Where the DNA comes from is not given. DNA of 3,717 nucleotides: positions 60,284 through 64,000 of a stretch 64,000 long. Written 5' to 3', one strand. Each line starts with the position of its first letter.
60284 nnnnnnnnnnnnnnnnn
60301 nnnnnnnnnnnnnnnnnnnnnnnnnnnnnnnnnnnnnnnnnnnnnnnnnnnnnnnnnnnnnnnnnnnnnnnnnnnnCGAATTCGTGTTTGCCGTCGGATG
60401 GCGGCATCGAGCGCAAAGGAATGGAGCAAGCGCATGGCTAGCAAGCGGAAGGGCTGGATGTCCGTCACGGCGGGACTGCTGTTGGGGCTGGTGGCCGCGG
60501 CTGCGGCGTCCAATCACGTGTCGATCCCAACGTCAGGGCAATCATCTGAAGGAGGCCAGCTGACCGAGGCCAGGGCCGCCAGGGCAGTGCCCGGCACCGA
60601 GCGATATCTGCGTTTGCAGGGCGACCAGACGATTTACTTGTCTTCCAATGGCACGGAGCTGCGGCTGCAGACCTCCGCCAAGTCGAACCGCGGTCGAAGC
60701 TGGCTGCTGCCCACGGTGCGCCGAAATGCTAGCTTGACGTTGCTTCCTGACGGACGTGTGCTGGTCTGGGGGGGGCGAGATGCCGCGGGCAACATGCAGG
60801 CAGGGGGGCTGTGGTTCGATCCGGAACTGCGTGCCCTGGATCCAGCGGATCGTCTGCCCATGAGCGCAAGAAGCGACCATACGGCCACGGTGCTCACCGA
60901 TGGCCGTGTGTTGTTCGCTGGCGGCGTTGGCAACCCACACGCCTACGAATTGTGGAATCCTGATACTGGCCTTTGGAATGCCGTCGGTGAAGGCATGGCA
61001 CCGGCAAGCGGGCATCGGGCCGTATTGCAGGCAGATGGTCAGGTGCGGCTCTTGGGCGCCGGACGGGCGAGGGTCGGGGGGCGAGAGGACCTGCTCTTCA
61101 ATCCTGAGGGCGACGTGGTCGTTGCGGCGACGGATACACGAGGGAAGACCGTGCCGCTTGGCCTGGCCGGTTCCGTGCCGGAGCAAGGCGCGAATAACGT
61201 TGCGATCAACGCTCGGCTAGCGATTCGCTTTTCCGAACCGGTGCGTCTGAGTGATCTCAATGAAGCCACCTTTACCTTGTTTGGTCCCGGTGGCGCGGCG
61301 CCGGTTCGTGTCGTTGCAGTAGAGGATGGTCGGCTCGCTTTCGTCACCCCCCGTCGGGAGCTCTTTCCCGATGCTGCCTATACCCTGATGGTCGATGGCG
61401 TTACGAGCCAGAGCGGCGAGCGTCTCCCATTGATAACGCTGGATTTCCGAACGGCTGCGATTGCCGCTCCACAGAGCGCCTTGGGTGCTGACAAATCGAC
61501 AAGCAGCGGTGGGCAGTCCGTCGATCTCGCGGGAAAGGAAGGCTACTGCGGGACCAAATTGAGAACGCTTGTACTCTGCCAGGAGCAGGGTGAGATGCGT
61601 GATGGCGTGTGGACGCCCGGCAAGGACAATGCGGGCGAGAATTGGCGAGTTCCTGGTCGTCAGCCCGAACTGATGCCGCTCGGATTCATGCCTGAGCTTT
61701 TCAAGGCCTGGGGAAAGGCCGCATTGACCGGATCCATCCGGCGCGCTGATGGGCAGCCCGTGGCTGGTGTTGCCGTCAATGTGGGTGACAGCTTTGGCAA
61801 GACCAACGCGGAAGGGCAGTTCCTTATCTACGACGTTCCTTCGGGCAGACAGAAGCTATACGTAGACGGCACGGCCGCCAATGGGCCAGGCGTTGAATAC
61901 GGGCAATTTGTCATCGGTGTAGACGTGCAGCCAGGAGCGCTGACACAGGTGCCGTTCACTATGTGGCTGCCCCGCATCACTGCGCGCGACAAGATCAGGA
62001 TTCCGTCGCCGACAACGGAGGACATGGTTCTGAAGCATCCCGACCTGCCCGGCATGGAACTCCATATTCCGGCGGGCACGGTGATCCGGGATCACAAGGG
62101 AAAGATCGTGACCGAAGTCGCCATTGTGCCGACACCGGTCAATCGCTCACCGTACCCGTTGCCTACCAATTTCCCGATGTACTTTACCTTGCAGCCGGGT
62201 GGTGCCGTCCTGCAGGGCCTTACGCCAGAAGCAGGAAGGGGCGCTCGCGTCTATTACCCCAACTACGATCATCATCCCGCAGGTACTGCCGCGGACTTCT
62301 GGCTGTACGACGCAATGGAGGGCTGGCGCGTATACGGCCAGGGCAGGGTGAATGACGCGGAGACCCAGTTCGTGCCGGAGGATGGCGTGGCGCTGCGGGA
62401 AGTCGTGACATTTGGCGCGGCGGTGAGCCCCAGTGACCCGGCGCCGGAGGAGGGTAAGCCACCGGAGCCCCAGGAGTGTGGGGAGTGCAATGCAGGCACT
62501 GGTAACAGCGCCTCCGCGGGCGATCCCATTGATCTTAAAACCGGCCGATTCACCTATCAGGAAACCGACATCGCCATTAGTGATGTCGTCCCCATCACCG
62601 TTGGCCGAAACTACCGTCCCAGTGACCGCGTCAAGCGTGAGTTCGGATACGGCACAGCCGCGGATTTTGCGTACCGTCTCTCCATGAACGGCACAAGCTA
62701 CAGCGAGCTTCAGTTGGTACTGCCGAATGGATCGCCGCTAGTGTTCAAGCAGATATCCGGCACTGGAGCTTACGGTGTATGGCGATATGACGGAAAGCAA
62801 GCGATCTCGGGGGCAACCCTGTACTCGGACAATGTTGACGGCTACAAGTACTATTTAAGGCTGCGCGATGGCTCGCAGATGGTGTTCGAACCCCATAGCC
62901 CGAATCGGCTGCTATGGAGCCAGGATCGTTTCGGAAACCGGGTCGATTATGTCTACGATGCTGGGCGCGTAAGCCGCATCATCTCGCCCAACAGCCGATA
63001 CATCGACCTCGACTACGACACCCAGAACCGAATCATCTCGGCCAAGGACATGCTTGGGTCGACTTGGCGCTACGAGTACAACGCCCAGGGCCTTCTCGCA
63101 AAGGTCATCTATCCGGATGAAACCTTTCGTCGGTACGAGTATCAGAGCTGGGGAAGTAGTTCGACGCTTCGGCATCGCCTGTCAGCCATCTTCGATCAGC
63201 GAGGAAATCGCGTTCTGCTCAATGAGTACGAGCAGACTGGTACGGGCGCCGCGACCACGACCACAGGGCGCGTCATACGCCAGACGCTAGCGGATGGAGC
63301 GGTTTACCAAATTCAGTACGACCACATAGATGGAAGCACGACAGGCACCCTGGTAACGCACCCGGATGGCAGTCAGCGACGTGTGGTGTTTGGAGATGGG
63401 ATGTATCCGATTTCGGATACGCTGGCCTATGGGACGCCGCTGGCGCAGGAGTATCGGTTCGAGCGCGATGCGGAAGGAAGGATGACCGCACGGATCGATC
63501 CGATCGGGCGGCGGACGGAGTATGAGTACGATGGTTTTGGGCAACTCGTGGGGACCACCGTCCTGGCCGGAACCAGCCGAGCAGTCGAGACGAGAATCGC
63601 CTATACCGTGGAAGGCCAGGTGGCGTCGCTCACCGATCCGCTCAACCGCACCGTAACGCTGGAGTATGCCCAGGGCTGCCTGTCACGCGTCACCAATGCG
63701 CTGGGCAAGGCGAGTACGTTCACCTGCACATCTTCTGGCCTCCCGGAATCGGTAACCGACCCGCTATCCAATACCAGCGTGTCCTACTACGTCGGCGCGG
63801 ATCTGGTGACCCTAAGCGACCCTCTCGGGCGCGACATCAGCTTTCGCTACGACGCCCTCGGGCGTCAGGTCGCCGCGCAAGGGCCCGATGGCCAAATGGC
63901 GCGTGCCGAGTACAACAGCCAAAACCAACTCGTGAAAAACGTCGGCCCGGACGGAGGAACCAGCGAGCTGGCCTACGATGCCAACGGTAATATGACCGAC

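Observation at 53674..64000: Candidate undescribed Sec-dependent RHS delivery/adhesion system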

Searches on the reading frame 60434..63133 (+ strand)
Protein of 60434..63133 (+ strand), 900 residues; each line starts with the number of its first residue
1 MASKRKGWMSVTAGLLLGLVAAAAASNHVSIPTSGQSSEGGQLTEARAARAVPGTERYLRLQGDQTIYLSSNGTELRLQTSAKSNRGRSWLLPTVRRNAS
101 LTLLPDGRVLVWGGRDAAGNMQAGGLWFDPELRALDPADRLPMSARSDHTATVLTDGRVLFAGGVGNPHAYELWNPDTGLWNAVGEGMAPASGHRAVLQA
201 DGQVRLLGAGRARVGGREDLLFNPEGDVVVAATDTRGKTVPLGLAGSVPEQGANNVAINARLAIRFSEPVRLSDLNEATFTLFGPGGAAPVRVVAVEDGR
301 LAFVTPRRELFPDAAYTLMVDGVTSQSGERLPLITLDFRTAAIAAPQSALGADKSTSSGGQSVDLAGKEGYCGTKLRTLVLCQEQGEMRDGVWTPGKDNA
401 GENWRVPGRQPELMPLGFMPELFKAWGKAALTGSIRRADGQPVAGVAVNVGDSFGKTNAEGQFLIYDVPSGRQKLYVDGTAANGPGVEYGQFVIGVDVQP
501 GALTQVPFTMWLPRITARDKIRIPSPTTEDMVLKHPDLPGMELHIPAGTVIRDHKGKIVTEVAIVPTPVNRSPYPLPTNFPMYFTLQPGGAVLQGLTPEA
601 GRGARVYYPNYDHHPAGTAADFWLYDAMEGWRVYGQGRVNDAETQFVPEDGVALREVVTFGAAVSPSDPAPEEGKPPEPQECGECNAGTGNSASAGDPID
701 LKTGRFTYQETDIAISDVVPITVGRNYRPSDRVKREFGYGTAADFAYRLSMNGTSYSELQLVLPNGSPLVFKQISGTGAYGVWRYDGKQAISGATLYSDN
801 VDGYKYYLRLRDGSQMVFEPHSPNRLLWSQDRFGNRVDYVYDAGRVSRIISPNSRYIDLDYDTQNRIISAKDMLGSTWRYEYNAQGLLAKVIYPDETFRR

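Call 63: predict_structure(alignment_id=A5)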
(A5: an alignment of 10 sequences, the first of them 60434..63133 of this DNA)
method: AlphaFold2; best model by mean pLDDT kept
length: 900 residues; sequences in the alignment: 10
mean_pLDDT: 62.6   pTM: 0.40
mean pLDDT of the five models: 62.6, 61.6, 61.1, 60.8, 59.5
residues with pLDDT >= 90: 91; 70-90: 365; 50-70: 153; < 50: 291
segments of 3 or more residues with pLDDT < 50: 1-50, 209-216, 235-238, 344-417, 588-601, 656-756, 758-769, 778-780, 787-794, 800-804, 822-824
pLDDT, mean of each block of 10 residues (from residue 1): 37 43 27 28 36 81 88 89 71 90 94 89 89 84 84 93 76 86 68 79 76 47 84 55 85 83 92 89 69 93 87 81 88 85 41 29 26 27 25 26 25 41 64 81 81 75 81 81 69 78 79 77 73 75 75 62 69 63 49 33 70 77 69 75 84 52 27 29 25 25 27 23 26 27 28 39 40 51 46 47 55 59 60 69 74 75 77 81 70 76
secondary structure, 60 per line:
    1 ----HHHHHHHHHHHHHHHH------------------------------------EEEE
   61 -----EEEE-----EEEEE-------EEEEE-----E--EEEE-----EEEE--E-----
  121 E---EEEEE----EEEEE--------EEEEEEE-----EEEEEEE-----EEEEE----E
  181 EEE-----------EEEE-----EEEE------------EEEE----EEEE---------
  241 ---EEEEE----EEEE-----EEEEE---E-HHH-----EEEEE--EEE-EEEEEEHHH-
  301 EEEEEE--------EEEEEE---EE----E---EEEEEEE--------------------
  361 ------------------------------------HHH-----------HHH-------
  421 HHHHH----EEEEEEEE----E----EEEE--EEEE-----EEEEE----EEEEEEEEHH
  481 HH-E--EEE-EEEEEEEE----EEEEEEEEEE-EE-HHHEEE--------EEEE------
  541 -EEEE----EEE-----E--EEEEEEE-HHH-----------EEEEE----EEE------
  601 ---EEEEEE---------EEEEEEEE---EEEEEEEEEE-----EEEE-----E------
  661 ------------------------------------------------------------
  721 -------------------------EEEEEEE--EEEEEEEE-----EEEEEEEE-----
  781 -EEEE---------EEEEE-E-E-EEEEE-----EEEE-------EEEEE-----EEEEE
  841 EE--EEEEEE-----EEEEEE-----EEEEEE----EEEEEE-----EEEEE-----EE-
elements in order (helices of 4 or more, strands of 3 or more residues): H5-20 E57-60 E66-69 E75-79 E87-91 E100-103 E109-112 E125-129 E134-138 E147-153 E159-165 E171-175 E180-183 E195-198 E204-207 E220-223 E228-231 E244-248 E253-256 E262-266 E280-284 E287-289 E291-296 E301-306 E315-320 E334-340 H421-425 E430-437 E447-450 E453-456 E462-466 E471-478 H479-482 E487-489 E491-498 E503-512 E520-522 E531-534 E542-545 E550-552 E561-567 E583-587 E592-594 E604-609 E619-626 E630-639 E645-648 E746-752 E755-762 E768-775 E782-785 E795-799 E805-809 E815-818 E826-830 E836-842 E845-850 E856-861 E867-872 E877-882 E888-892

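Call 67: fold_search(model_id=the predicted structure, library=pdb)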
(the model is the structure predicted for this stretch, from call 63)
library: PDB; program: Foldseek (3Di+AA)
matches with E <= 10: 1733; with E <= 0.001: 242
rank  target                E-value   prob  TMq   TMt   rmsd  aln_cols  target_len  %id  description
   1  9g43_A                1.6e-08  1.00  0.18  0.24  12.8       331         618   16  Crystal structure of a galactose oxidase from Pseudoarthrobacter siccitolerans (released 2025-07-23)
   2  5c86                  1.9e-08  1.00  0.17  0.30  12.4       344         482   12  Novel fungal alcohol oxidase with catalytic diversity among the AA5 family, apo form (released 2015-07-08)
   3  9g8h_A                3.2e-08  1.00  0.18  0.24  12.8       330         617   16  Crystal structure of a galactose oxidase in complex with galactose (released 2025-08-06)
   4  2eib                  3.4e-08  1.00  0.16  0.21  13.3       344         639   11  Crystal Structure of Galactose Oxidase, W290H mutant (released 2007-04-24)
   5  9ifo_A                3.4e-08  1.00  0.11  0.08  35.3      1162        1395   11  Structure of Teneurin-Like Protein (TLP) (released 2026-03-11)
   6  2eic                  3.5e-08  1.00  0.16  0.22  13.9       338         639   12  Crystal Structure of Galactose Oxidase mutant W290F (released 2007-04-24)
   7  7pvp                  3.9e-08  1.00  0.18  0.53  13.5       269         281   16  Crystal structure of the SAKe6BC designer protein (released 2023-01-18)
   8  8pjr                  6.7e-08  1.00  0.16  0.48  14.3       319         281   16  Crystal structure of the SAKe6AC-LB protein (released 2024-07-10)
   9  5c92                  7.7e-08  1.00  0.14  0.21  12.7       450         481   12  Novel fungal alcohol oxidase with catalytic diversity among the AA5 family, in complex with copper (released 2015-07-08)
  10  2eid                  8.1e-08  1.00  0.16  0.22  13.3       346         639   12  Galactose Oxidase W290G mutant (released 2007-04-24)
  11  9neh                  1.1e-07  1.00  0.18  0.24  12.5       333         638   12  The 1.48 Angstrom crystal structure of galactose oxidase variant with genetically incorporated Cl2-Tyr495 (released 2026-03-11)
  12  8pjw_A                1.2e-07  1.00  0.16  0.46  15.3       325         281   14  Crystal structure of the computationally designed SAKe6FE protein (released 2024-07-10)
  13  8pjs                  1.3e-07  1.00  0.16  0.49  14.0       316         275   13  Crystal structure of the computationally designed SAKe6CEref protein (released 2024-07-10)
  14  4unm_A                1.3e-07  1.00  0.16  0.23  19.1       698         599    9  Structure of Galactose Oxidase homologue from Streptomyces lividans (released 2015-06-10)
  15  9g2f_A                1.3e-07  1.00  0.15  0.08  31.8      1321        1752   10  Mouse Teneurin2 dimer variant A1B1 (released 2026-01-21)
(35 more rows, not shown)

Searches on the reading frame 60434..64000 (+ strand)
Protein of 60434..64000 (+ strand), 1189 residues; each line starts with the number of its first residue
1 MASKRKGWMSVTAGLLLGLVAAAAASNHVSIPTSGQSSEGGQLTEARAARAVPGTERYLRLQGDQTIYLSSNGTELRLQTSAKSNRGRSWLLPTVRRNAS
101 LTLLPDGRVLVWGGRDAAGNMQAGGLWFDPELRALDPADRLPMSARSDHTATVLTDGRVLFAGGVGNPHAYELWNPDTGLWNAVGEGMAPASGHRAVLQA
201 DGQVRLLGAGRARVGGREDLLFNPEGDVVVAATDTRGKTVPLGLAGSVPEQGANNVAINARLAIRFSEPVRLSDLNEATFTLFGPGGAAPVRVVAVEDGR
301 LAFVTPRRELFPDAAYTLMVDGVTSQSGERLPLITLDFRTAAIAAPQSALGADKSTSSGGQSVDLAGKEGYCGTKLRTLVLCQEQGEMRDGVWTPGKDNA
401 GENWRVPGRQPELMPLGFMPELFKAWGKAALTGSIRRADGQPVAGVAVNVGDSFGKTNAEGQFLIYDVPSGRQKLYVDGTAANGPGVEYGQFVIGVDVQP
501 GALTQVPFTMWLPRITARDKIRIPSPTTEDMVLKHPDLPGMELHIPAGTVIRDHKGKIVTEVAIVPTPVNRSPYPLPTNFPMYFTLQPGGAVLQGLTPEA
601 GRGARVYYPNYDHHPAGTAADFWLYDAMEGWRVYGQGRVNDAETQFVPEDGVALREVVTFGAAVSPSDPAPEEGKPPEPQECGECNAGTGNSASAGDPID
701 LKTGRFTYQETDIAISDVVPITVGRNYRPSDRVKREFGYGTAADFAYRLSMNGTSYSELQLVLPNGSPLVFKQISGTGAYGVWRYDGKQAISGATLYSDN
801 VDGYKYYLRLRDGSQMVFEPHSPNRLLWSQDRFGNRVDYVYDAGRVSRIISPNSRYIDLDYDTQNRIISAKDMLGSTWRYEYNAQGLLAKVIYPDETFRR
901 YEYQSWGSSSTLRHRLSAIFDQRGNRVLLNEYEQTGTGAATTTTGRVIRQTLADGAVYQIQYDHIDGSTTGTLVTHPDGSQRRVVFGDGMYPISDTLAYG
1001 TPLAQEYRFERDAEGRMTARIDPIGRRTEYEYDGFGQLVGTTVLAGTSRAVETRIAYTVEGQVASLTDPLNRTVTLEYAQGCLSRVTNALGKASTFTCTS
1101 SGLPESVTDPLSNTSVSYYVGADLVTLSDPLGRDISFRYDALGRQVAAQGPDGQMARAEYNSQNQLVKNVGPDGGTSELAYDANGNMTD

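Call 9: search_protein_families(library=pfam, proteins=[window:60434-64000:+], max_evalue=0.01)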
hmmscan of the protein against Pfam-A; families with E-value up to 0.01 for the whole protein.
window:60434-64000:+ (1189 aa): 7 families
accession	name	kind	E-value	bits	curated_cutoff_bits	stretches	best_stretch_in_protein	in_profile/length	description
PF05593.20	RHS_repeat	-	3e-36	123.5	22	3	861-895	1-35/38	RHS Repeat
PF20148.4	DUF6531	-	6.3e-12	46.1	24.1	1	696-771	1-74/74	Domain of unknown function (DUF6531)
PF13205.12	Big_5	-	2.1e-10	41.7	23.6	1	239-340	2-105/105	Bacterial Ig-like domain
PF13418.12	Kelch_4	-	8.1e-06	26.1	21.6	0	145-181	1-41/49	Galactose oxidase, central domain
PF13620.12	CarboxypepD_reg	-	0.00012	22.8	32.3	1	431-508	2-79/82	Carboxypeptidase regulatory-like domain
PF13964.12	Kelch_6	-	0.0002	21.7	25.3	0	147-185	3-44/50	Kelch motif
PF24681.1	Kelch_KLHDC2_KLHL20_DRC7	-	0.0023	17.7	50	1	93-210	48-172/221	KLHDC2/KLHL20/DRC7 Kelch-repeats domain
